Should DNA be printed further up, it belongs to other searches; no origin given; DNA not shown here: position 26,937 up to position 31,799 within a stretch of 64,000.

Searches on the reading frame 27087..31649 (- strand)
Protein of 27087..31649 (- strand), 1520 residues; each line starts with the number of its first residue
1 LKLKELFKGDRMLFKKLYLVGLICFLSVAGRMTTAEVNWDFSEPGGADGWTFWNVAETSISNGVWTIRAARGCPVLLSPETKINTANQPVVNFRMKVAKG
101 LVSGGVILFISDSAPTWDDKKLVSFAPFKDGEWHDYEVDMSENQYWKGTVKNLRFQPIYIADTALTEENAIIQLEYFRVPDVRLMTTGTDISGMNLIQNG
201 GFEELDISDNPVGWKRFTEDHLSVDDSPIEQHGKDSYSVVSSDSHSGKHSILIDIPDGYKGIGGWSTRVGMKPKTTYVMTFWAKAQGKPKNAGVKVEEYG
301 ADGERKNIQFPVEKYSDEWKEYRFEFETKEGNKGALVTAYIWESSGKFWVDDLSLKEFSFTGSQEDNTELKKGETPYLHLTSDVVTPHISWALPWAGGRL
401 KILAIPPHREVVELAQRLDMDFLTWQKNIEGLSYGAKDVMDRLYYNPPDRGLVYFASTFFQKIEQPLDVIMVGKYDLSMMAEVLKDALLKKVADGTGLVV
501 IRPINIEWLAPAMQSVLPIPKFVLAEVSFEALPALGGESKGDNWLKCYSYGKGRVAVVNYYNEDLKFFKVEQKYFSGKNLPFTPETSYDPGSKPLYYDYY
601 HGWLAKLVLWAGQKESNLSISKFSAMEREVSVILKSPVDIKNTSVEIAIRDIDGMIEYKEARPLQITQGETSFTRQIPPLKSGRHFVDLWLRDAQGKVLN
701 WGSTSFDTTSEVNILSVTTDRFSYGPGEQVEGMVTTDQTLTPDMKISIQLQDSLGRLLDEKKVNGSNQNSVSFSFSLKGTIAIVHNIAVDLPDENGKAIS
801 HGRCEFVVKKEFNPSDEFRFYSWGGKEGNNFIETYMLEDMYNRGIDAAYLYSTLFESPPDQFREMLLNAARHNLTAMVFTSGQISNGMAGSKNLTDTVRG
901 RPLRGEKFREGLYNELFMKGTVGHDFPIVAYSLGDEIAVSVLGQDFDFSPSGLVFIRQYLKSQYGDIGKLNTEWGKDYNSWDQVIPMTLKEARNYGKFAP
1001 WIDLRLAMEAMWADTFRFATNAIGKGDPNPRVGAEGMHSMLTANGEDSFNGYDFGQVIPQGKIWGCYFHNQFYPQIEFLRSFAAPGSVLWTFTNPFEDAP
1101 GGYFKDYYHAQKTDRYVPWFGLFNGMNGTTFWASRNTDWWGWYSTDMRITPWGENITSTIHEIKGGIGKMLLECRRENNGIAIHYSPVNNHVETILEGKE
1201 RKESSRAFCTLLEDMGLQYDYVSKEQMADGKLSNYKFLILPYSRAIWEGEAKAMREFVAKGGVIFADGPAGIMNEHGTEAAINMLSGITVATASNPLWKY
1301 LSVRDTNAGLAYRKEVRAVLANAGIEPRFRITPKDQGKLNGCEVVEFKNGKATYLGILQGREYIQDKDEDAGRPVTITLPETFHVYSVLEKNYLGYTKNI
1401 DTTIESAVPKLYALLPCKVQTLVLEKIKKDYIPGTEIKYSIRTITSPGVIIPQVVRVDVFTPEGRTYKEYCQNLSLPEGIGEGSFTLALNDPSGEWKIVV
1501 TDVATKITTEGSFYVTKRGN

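Call 70: search_protein_families(library=pfam, proteins=[window:27087-31649:-], max_evalue=0.001)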
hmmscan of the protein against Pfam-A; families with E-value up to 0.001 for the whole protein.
window:27087-31649:- (1520 aa): 3 families
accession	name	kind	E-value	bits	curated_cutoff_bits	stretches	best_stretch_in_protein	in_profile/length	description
PF02018.23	CBM_4_9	-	1.2e-08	35.9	25.9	1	195-341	2-131/136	Carbohydrate binding domain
PF01835.25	MG2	-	3.7e-08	34.1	32.8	0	1433-1515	13-96/96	MG2 domain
PF08532.16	Glyco_hydro_42M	-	0.00014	21.9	25.8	1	1197-1290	24-119/207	Beta-galactosidase trimerisation domain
